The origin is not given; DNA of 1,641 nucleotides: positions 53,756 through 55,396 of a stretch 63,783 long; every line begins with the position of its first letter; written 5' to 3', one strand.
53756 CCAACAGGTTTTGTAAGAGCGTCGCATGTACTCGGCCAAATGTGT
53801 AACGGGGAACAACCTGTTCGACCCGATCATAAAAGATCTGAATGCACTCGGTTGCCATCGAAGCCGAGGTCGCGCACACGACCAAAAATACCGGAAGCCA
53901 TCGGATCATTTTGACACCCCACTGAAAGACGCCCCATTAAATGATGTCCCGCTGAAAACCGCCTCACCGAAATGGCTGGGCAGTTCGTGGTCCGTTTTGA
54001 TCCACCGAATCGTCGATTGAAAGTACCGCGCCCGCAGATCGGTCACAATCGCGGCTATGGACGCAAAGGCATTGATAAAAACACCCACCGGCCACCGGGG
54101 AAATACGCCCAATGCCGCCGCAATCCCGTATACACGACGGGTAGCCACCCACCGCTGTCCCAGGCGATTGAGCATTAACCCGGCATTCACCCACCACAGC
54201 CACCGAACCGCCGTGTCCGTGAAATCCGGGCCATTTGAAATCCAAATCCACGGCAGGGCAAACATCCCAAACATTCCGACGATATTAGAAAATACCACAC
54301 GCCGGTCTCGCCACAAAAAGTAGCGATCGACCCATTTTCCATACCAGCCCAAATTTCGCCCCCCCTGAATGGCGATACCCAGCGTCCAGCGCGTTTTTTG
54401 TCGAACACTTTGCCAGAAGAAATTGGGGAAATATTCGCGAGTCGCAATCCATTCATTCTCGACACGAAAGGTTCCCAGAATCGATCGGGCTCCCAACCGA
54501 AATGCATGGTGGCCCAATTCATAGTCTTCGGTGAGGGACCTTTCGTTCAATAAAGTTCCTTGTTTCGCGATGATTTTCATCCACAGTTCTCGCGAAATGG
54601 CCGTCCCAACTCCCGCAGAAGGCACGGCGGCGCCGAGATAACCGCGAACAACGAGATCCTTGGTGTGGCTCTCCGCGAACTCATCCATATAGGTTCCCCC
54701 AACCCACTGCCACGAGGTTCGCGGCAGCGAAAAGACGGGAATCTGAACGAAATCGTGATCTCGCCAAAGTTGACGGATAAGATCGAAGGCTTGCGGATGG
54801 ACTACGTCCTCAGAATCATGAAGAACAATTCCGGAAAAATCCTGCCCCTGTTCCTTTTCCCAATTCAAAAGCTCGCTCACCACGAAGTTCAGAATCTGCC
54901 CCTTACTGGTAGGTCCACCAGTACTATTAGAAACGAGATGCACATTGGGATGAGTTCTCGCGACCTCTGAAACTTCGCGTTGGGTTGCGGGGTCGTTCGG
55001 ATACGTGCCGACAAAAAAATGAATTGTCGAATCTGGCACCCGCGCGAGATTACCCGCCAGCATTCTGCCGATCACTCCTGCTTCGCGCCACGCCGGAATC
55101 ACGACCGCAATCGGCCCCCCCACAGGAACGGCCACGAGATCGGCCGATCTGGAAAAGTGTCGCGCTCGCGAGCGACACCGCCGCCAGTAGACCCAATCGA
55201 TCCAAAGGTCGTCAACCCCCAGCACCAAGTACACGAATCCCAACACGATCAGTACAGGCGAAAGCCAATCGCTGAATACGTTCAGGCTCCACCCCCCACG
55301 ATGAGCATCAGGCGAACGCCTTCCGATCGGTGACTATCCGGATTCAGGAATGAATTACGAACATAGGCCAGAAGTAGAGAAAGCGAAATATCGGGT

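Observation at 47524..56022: Synthase-dependent exopolysaccharide locus built around an NfrB-type GT2 with non-canonical partners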

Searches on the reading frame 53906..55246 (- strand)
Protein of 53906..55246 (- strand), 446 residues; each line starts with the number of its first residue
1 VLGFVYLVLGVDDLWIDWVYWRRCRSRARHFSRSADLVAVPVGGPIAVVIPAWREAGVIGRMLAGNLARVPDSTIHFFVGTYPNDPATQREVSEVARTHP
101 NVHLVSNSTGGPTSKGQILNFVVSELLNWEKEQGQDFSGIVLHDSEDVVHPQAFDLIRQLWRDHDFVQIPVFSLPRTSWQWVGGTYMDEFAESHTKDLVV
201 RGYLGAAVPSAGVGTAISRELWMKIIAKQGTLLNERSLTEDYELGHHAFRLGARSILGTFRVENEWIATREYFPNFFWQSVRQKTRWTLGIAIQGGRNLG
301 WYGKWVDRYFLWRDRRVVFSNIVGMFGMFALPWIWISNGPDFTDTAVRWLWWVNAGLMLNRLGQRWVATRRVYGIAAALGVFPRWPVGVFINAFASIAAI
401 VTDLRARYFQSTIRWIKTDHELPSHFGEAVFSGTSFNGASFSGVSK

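Call 4: search_protein_families(library=pfam, proteins=[window:53906-55246:-], max_evalue=0.01)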
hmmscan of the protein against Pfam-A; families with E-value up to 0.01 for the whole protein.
window:53906-55246:- (446 aa): 2 families
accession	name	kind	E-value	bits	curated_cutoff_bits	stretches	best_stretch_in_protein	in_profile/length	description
PF13641.12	Glyco_tranf_2_3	-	8.8e-38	131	27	1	45-289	2-229/230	Glycosyltransferase like family 2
PF13632.12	Glyco_trans_2_3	-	7.4e-26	91.6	27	1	140-356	2-190/198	Glycosyl transferase family group 2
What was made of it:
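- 53906..55246 (-): Short NfrB-type family-2 glycosyltransferase: inner-membrane processive synthase without an MshEN c-di-GMP domain. Pfam PF13641 and PF13632 (call 4).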

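Call 5: search_protein_families(library=ncbifam, proteins=[window:53906-55246:-], max_evalue=0.01)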
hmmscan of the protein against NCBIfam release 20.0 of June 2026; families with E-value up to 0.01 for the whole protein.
window:53906-55246:- (446 aa): 6 families
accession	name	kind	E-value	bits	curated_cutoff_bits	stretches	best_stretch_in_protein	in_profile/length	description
NF011305.0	PRK14716.1-3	equivalog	1.9e-116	390.1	409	1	3-425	13-458/486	glycosyl transferase family protein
NF008411.1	PRK11234.1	equivalog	9.4e-98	328.4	1170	1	4-424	18-474/723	cyclic di-3',5'-guanylate-activated glycosyltransferase NfrB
NF012033.0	PRK15489.1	equivalog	7.2e-96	321.9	537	1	3-424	25-482/703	glycosyl transferase family protein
NF011307.0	PRK14716.1-5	equivalog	1.1e-91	308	431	1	6-423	28-450/464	glycosyl transferase family protein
NF011306.0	PRK14716.1-4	equivalog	7.7e-90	301.8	504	1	11-429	21-440/442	glycosyl transferase family protein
NF011304.0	PRK14716.1-2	equivalog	5.9e-78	262.9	604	1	3-433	16-471/502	glycosyl transferase family protein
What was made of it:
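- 53906..55246 (-): NfrB model NF008411 scores 328 bits but covers only model positions 18-474 of 723 (call 5).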

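Call 9: find_homologous_proteins(query=window:53906-55246:-, max_evalue=1e-20)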
Query window:53906-55246:- (446 aa): 4630 proteins with E <= 1e-20 among 8000 candidates; the best 120 are listed.
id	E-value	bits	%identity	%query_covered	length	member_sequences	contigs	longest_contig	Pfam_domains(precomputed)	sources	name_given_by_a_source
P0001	3.2e-264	895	100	86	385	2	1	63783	PF13632.13,PF13641.13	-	-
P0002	3.1e-125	437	49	96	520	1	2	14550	PF13632.13,PF13641.13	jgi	jgi:bacteriophage N4 adsorption protein B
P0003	7.4e-124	432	50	96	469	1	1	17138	PF13632.13,PF13641.13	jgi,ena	-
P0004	4.0e-121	423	48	98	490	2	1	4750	PF13632.13,PF13506.14,PF13641.13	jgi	jgi:bacteriophage N4 adsorption protein B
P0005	1.2e-120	422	49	96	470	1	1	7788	PF13632.13,PF13506.14,PF13641.13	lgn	-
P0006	2.4e-119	417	49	96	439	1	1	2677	PF13632.13,PF13641.13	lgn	-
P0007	1.3e-118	415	47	96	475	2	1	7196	PF13632.13,PF13641.13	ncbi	-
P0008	1.6e-117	411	48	96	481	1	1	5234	PF13632.13,PF13506.14,PF13641.13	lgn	-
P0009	2.1e-115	404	47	96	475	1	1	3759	PF13632.13,PF13641.13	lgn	-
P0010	2.3e-115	404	46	95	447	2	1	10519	PF13632.13,PF13641.13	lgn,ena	-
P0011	3.2e-115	404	47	95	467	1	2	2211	PF13632.13,PF13641.13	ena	-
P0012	1.1e-114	402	46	96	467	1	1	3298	PF13632.13,PF13641.13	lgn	-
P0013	3.3e-114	401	47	96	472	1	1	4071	PF13632.13,PF13641.13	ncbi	-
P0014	1.9e-113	398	45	97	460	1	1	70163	PF13632.13,PF13641.13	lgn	-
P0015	2.5e-113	398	46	98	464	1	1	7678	PF13632.13,PF13641.13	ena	-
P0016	3.0e-113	397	46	97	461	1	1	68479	PF13632.13,PF13641.13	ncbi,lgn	-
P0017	6.1e-113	396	47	94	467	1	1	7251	PF13632.13,PF13641.13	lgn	-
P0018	1.3e-112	395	45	94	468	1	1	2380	PF13632.13,PF13641.13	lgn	-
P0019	4.6e-112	393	47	96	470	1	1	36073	PF13632.13,PF13641.13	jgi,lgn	-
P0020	6.6e-112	393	46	96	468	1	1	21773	PF13632.13,PF13641.13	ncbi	-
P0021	8.7e-112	393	47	97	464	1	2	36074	PF13632.13,PF13506.14,PF13641.13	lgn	-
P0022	2.4e-111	391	45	96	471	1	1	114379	PF13632.13,PF13506.14,PF13641.13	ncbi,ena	-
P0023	4.0e-111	390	46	96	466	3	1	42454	PF13632.13,PF13641.13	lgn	-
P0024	4.4e-111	390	46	96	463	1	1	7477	PF13632.13,PF13506.14,PF13641.13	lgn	-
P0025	5.6e-111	390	46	95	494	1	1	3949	PF13632.13,PF13641.13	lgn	-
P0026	1.5e-110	388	46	95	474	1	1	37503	PF13632.13,PF13641.13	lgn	-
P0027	5.1e-110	387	45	96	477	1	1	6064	PF13632.13,PF13641.13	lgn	-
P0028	2.4e-109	385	45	96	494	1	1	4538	PF13632.13,PF13641.13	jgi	-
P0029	8.0e-109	383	45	96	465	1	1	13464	PF13632.13,PF13641.13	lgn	-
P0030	1.5e-108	382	42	96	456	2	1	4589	PF13632.13,PF13641.13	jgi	-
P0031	2.5e-108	381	44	96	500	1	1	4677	PF13632.13,PF13641.13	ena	-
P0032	2.8e-108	381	45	96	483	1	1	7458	PF13632.13,PF13641.13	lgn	-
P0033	3.3e-108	381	46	96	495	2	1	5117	PF13632.13,PF13641.13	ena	-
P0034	3.9e-108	380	45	98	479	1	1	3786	PF13632.13,PF13641.13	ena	-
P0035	4.2e-108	380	45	95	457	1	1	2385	PF13632.13,PF13641.13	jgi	-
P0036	5.2e-108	380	44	95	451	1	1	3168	PF13632.13,PF13641.13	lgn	-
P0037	8.7e-108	379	46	96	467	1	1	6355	PF13632.13,PF13641.13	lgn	-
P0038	1.0e-107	379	46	96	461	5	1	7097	PF13632.13,PF13641.13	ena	-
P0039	1.2e-107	379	42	96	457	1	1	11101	PF13632.13,PF13641.13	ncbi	-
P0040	1.3e-107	379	46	100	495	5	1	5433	PF13632.13,PF13641.13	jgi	jgi:adsorption protein B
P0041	1.6e-107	378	45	95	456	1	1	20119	PF13632.13,PF13641.13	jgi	jgi:bacteriophage N4 adsorption protein B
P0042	3.0e-107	378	42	96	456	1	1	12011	PF13632.13,PF13641.13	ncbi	-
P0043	4.8e-107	377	46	86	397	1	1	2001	PF13632.13,PF13506.14,PF13641.13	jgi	jgi:adsorption protein B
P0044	5.1e-107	377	44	96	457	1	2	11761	PF13632.13,PF13641.13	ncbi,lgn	-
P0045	6.7e-107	376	42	95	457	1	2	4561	PF13632.13,PF13641.13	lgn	-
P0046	1.4e-106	375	45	95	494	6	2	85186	PF13632.13,PF13641.13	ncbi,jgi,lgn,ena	jgi:adsorption protein B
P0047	1.5e-106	375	44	100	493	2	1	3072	PF13632.13,PF13641.13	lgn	-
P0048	1.8e-106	375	46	96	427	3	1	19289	PF13632.13,PF13641.13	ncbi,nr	ncbi:glycosyl transferase family protein [bacterium]|nr:glycosyl transferase family protein [bacteri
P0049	2.1e-106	375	48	86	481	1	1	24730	PF13632.13,PF13641.13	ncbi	-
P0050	2.2e-106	375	44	98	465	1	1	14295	PF13632.13,PF13641.13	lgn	-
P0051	3.5e-106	374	45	96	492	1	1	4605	PF13632.13,PF13641.13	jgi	jgi:adsorption protein B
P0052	7.8e-106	373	43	95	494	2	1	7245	PF13632.13,PF13641.13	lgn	-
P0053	1.2e-105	372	42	95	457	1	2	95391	PF13632.13,PF13641.13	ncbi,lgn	-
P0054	2.3e-105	371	44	95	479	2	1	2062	PF13632.13,PF13641.13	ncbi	-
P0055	2.4e-105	371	46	95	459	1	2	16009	PF13632.13,PF13641.13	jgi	jgi:adsorption protein B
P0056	5.3e-105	370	44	92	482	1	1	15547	PF13632.13,PF13641.13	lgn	-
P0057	8.3e-105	370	45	96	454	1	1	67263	PF13632.13,PF13641.13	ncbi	-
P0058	9.2e-105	369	44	96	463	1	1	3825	PF13632.13,PF13641.13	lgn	-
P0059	1.1e-104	369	43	96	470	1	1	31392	PF13632.13,PF13641.13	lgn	-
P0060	6.8e-104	367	44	95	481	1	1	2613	PF13632.13,PF13641.13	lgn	-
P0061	1.4e-103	365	45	95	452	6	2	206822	PF13632.13,PF13641.13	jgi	jgi:adsorption protein B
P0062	1.7e-103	365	43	96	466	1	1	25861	PF13632.13,PF13641.13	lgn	-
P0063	2.6e-103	365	46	94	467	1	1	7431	PF13632.13,PF13641.13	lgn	-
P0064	2.8e-103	364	44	97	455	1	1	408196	PF13632.13,PF13641.13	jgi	-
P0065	4.5e-103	364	43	96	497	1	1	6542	PF13632.13,PF13641.13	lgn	-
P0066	5.2e-103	364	44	95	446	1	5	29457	PF13632.13,PF13641.13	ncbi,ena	-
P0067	6.9e-103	363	44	96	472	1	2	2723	PF13632.13,PF13641.13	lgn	-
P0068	9.5e-103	363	43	96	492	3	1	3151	PF13632.13,PF13641.13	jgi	-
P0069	1.0e-102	363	43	95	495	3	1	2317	PF13632.13,PF13641.13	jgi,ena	jgi:adsorption protein B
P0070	1.9e-102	362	44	96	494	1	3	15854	PF13632.13,PF13641.13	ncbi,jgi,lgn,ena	jgi:adsorption protein B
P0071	3.8e-102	361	43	98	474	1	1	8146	PF13632.13,PF13506.14,PF13641.13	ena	-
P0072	8.1e-102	360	43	95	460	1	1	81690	PF13632.13,PF13641.13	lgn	-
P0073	2.2e-101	358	44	95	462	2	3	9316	PF13632.13,PF13641.13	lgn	-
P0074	3.0e-101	358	43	98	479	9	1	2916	PF13632.13,PF13641.13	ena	-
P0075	3.1e-101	358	42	95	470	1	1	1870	PF13632.13,PF13641.13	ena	-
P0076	4.8e-101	357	43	97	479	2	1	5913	PF13632.13,PF13641.13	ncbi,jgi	jgi:adsorption protein B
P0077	5.0e-101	357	42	96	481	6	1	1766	PF13632.13,PF13641.13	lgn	-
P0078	5.1e-101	357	42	95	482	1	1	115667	PF13632.13,PF13641.13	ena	-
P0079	6.8e-101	357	42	96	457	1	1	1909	PF13632.13,PF13641.13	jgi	-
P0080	1.1e-100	356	44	96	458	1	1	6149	PF13632.13,PF13641.13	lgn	-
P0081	1.9e-100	355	45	86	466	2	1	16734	PF13632.13,PF13506.14,PF13641.13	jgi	jgi:adsorption protein B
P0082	2.1e-100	355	42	95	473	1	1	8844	PF13632.13,PF13641.13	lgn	-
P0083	2.1e-100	355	43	96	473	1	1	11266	PF13632.13,PF13641.13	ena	-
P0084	2.5e-100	355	44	94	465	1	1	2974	PF13632.13,PF13641.13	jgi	jgi:bacteriophage N4 adsorption protein B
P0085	3.4e-100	354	43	95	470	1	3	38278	PF13632.13,PF13641.13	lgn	-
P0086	5.3e-100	354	44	96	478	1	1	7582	PF13632.13,PF13641.13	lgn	-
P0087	9.3e-100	353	43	95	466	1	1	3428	PF13632.13,PF13641.13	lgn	-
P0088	1.5e-99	352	43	96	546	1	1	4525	PF13632.13,PF13641.13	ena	-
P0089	1.5e-99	352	43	86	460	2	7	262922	PF13632.13,PF13641.13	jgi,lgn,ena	jgi:adsorption protein B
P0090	2.2e-99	352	45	95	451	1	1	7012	PF13632.13,PF13641.13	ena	-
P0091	2.9e-99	351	44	96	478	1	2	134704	PF13632.13,PF13641.13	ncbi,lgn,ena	-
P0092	3.0e-99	351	40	99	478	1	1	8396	PF13632.13,PF13641.13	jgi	jgi:bacteriophage N4 adsorption protein B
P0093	4.6e-99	351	42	94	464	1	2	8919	PF13632.13,PF13641.13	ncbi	-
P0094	5.7e-99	350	43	97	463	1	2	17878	PF13632.13,PF13641.13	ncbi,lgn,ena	-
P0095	9.9e-99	349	41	97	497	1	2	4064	PF13632.13,PF13641.13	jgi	-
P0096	2.1e-98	348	42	96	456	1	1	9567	PF13632.13,PF13641.13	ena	-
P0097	2.2e-98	348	42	97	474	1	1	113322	PF13632.13,PF13641.13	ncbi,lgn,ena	-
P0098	1.3e-97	346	42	96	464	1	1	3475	PF13632.13,PF13641.13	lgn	-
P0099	1.7e-97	345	40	96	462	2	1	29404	PF13632.13,PF13641.13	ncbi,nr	ncbi:MAG: phage adsorption protein NrfB [Oligoflexia bacterium]|nr:phage adsorption protein NrfB [Ol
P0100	1.9e-97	345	42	97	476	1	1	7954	PF13632.13,PF13641.13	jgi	jgi:bacteriophage N4 adsorption protein B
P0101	3.0e-97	345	42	96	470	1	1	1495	PF13632.13,PF13641.13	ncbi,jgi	-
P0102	3.9e-97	344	41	95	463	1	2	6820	PF13632.13,PF13641.13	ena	-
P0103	5.1e-97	344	42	95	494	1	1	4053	PF13632.13,PF13641.13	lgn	-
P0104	6.7e-97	343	43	95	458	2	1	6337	PF13632.13,PF13641.13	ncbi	ncbi:MAG: hypothetical protein RIQ81_2306 [Pseudomonadota bacterium]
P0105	9.3e-97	343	43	94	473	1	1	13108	PF13632.13,PF13641.13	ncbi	ncbi:MAG: glycosyltransferase [Bdellovibrionia bacterium]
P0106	1.2e-96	343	42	97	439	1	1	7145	PF13632.13,PF13641.13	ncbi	ncbi:MAG: glycosyltransferase [Pseudomonadota bacterium]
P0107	1.3e-96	342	40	97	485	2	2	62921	PF13632.13,PF13641.13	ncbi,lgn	-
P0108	2.1e-96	342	41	97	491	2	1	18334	PF13632.13,PF13641.13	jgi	-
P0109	2.7e-96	341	40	96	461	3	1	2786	PF13632.13,PF13641.13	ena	-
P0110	6.8e-96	340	42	96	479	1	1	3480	PF13632.13,PF13641.13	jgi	jgi:adsorption protein B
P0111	7.1e-96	340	40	97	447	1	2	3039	PF13632.13,PF13641.13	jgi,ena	jgi:adsorption protein B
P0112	8.3e-96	340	41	95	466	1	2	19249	PF13632.13,PF13641.13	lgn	-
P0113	8.8e-96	340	43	97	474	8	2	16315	PF13632.13,PF13641.13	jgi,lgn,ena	jgi:adsorption protein B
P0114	1.5e-95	339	44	96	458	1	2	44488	PF13632.13,PF13641.13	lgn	-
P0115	1.8e-95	339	41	95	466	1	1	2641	PF13632.13,PF13641.13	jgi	jgi:adsorption protein B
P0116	2.6e-95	338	41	96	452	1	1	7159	PF13632.13,PF13641.13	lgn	-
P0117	2.9e-95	338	42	96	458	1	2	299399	PF13632.13,PF13641.13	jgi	jgi:adsorption protein B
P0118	3.4e-95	338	42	94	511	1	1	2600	PF13632.13,PF13641.13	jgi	-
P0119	4.0e-95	338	43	96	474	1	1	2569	PF13632.13,PF13641.13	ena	-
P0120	7.4e-95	337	43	93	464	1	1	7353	PF13632.13,PF13506.14,PF13641.13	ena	-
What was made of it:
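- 53906..55246 (-): More than 4600 homologues have E<=1e-20 (call 9).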

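Call 10: find_encoding_contigs(protein=P0003, flank=10000, max_places=2)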
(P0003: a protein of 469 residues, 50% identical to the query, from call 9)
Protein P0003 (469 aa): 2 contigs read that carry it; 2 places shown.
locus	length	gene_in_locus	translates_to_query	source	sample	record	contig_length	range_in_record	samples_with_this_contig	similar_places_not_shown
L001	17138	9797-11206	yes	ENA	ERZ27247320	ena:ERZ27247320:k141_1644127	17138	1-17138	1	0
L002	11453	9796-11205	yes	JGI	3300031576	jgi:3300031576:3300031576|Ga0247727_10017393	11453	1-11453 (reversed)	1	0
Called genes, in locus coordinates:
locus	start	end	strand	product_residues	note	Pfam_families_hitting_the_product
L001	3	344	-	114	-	?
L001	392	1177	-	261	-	PF03372:Exo_endo_phos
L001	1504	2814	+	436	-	PF22612:GH113 (weak)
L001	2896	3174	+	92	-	PF02604:PhdYeFM_antitox (weak)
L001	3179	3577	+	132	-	PF01850:PIN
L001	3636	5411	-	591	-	PF05345:He_PIG (faint), PF17963:Big_9 (faint)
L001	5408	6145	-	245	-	PF01381:HTH_3 (faint), PF14394:DUF4423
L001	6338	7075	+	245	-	PF00072:Response_reg, PF07238:PilZ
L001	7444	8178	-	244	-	-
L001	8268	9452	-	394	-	PF00150:Cellulase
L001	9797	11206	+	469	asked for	PF13641:Glyco_tranf_2_3, PF13632:Glyco_trans_2_3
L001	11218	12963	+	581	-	PF10096:DUF2334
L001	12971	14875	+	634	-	PF10096:DUF2334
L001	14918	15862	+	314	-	PF00873:ACR_tran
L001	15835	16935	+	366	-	PF00873:ACR_tran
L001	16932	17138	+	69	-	?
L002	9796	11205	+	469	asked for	PF13641:Glyco_tranf_2_3, PF13632:Glyco_trans_2_3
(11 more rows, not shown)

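Call 11: find_encoding_contigs(protein=P0002, flank=10000, max_places=2)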
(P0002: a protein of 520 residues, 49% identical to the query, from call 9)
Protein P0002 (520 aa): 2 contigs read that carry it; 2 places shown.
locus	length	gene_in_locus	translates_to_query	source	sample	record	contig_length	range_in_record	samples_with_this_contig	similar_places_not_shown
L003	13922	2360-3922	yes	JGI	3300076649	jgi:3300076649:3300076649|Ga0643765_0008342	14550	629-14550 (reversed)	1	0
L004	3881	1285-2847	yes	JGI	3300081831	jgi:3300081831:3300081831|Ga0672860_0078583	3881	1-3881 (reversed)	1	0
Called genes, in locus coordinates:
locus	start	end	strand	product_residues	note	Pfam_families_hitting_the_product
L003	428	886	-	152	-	PF15780:ASH (faint), PF22073:Cep192_D4, PF22544:HYDIN_VesB_CFA65-like_Ig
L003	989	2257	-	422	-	PF00150:Cellulase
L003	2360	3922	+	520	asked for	PF13641:Glyco_tranf_2_3, PF13632:Glyco_trans_2_3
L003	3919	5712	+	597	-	PF10096:DUF2334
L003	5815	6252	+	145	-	PF00072:Response_reg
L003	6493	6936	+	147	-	PF00072:Response_reg (weak)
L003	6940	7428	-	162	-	PF00254:FKBP_C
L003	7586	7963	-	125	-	PF22976:RRM_10 (faint), PF00076:RRM_1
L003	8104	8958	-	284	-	PF03372:Exo_endo_phos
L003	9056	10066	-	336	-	-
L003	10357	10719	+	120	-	PF10973:DUF2799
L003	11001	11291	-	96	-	-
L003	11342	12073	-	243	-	-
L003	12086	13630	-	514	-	PF00883:Peptidase_M17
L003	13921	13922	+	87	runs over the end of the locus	-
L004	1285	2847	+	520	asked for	PF13641:Glyco_tranf_2_3, PF13632:Glyco_trans_2_3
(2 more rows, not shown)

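Call 12: find_encoding_contigs(protein=P0014, flank=10000, max_places=2)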
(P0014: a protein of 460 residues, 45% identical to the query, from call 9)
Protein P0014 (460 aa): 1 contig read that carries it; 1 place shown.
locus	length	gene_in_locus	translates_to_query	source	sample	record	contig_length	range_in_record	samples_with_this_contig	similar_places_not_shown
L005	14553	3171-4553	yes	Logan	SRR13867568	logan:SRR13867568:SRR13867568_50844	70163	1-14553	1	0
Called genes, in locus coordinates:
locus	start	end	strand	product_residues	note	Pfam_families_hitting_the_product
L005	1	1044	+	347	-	?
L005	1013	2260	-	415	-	PF00150:Cellulase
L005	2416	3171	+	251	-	-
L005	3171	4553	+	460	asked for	PF13641:Glyco_tranf_2_3, PF13632:Glyco_trans_2_3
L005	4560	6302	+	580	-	PF10096:DUF2334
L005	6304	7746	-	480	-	PF00392:GntR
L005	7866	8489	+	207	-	PF04299:FMN_bind_2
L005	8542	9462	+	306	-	PF18626:Gln_deamidase_2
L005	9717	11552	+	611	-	PF02543:Carbam_trans_N, PF16861:Carbam_trans_C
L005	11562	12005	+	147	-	PF19588:SxtJ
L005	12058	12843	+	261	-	-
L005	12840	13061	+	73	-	-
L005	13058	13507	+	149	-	PF07291:MauE (weak), PF07681:DoxX, PF13564:DoxX_2 (weak)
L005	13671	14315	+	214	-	-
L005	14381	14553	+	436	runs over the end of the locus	PF01103:Omp85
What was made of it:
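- In some related loci GH5 ('Cellulase') genes replace the GH113-like gene (L001, L003, L005; calls 10-12).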

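Call 15: search_solved_structures(query=window:53906-55246:-, max_evalue=0.01)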
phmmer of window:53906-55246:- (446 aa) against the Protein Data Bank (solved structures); distinct sequences matched with E-value up to 0.01: 0.

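Call 25: find_related_loci(query=A1, collection=genome_contigs, flank=10000)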
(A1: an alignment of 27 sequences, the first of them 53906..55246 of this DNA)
Query A1 (446 aa) in genome_contigs; peptide patterns used: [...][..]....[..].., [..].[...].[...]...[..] (x = any residue, [..] = any of these).
600 stretches matched a pattern (row limit reached: there are more); 586 encode a relative of the query (tblastn E <= 1e-3); the best 80 are kept; 80 distinct loci.
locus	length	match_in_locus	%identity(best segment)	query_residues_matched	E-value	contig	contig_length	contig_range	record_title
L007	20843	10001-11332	46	1-430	1e-115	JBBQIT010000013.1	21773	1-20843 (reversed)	MAG: Bdellovibrionota bacterium isolate Co_metawrap_796 Cmw_796_k141_9012320_length_21773_cov_6.9989, whole genome shotg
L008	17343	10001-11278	46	1-427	1e-111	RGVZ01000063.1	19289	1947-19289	MAG: bacterium isolate WB9_2_064 contig_100_62, whole genome shotgun sequence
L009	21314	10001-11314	42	6-430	2e-110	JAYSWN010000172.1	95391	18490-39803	MAG: Pseudomonadota bacterium isolate GFS_12952 GFS_12952_171, whole genome shotgun sequence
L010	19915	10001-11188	48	46-427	6e-108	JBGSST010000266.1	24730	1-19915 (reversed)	MAG: Bdellovibrionota bacterium isolate JTS-AC389 k141_1565419, whole genome shotgun sequence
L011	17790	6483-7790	43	6-428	1e-106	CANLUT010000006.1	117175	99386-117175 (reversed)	MAG: Oligoflexales bacterium isolate ZE-Jul18-111 genome assembly, contig: ZE-Jul18-C51, whole genome shotgun sequence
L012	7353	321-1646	44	5-432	2e-106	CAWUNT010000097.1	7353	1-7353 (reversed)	MAG: uncultured bacterium isolate SRR1522973_binner13_6_1705335406 genome assembly, contig: ERZ11849543.4275, whole geno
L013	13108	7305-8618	43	10-429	4e-104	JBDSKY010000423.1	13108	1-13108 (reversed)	MAG: Bdellovibrionia bacterium isolate cluster1_bin.357 k127_4060081, whole genome shotgun sequence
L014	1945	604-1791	46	46-427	1e-109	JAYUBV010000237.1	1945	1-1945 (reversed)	MAG: Pseudomonadota bacterium isolate GFS_6818 GFS_6818_236, whole genome shotgun sequence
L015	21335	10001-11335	42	2-432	6e-103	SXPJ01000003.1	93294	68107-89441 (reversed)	MAG: Bdellovibrionales bacterium isolate F1-120-MAGs249 F1-120__c30104, whole genome shotgun sequence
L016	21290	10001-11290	43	11-427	1e-97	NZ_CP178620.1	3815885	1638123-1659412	Bdellovibrio sp. HCB290 chromosome, complete genome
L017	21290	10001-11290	43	11-427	7e-95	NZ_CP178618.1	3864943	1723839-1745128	Bdellovibrio sp. HCB209 chromosome, complete genome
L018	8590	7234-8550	41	2-426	5e-95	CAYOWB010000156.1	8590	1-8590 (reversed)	MAG TPA_asm: uncultured Bacteriovoracaceae bacterium isolate SRP290908_co2_381 genome assembly, contig: NODE_12340_lengt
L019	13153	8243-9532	43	11-427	4e-94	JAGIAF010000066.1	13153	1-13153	MAG: Bdellovibrio sp. isolate BIN15 scaffold66_cov0, whole genome shotgun sequence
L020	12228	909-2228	44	1-427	7e-94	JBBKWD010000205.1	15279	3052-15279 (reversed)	MAG: Bdellovibrio sp. isolate metabat_bins.319 k119_347409, whole genome shotgun sequence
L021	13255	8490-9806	42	5-430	1e-92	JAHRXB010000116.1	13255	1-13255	MAG: Bdellovibrio sp. isolate DR_7_2.37 k141_189103, whole genome shotgun sequence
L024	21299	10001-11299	41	11-430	5e-85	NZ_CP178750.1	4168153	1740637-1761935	Bdellovibrio sp. HCB-110 chromosome, complete genome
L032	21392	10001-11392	35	2-430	4e-82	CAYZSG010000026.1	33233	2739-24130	MAG TPA_asm: uncultured Candidatus Odyssella sp. isolate SRP287453_co1_169 genome assembly, contig: NODE_2165_length_332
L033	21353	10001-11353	36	10-424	3e-82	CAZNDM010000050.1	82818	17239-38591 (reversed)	MAG TPA_asm: uncultured bacterium isolate binchicken_co219_311 genome assembly, contig: k141_1004042, whole genome shotg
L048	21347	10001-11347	36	10-424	2e-78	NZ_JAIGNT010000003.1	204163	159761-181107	Qipengyuania huizhouensis strain YG19 NODE_3_length_204163_cov_260.047059, whole genome shotgun sequence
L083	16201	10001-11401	38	1-429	7e-76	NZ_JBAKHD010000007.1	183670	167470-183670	Brucella sp. IR073 Indigo35_contig_7, whole genome shotgun sequence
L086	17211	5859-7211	36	7-424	6e-76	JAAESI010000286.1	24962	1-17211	MAG: Proteobacteria bacterium isolate Ust_8 UstG_CONTIG4009749, whole genome shotgun sequence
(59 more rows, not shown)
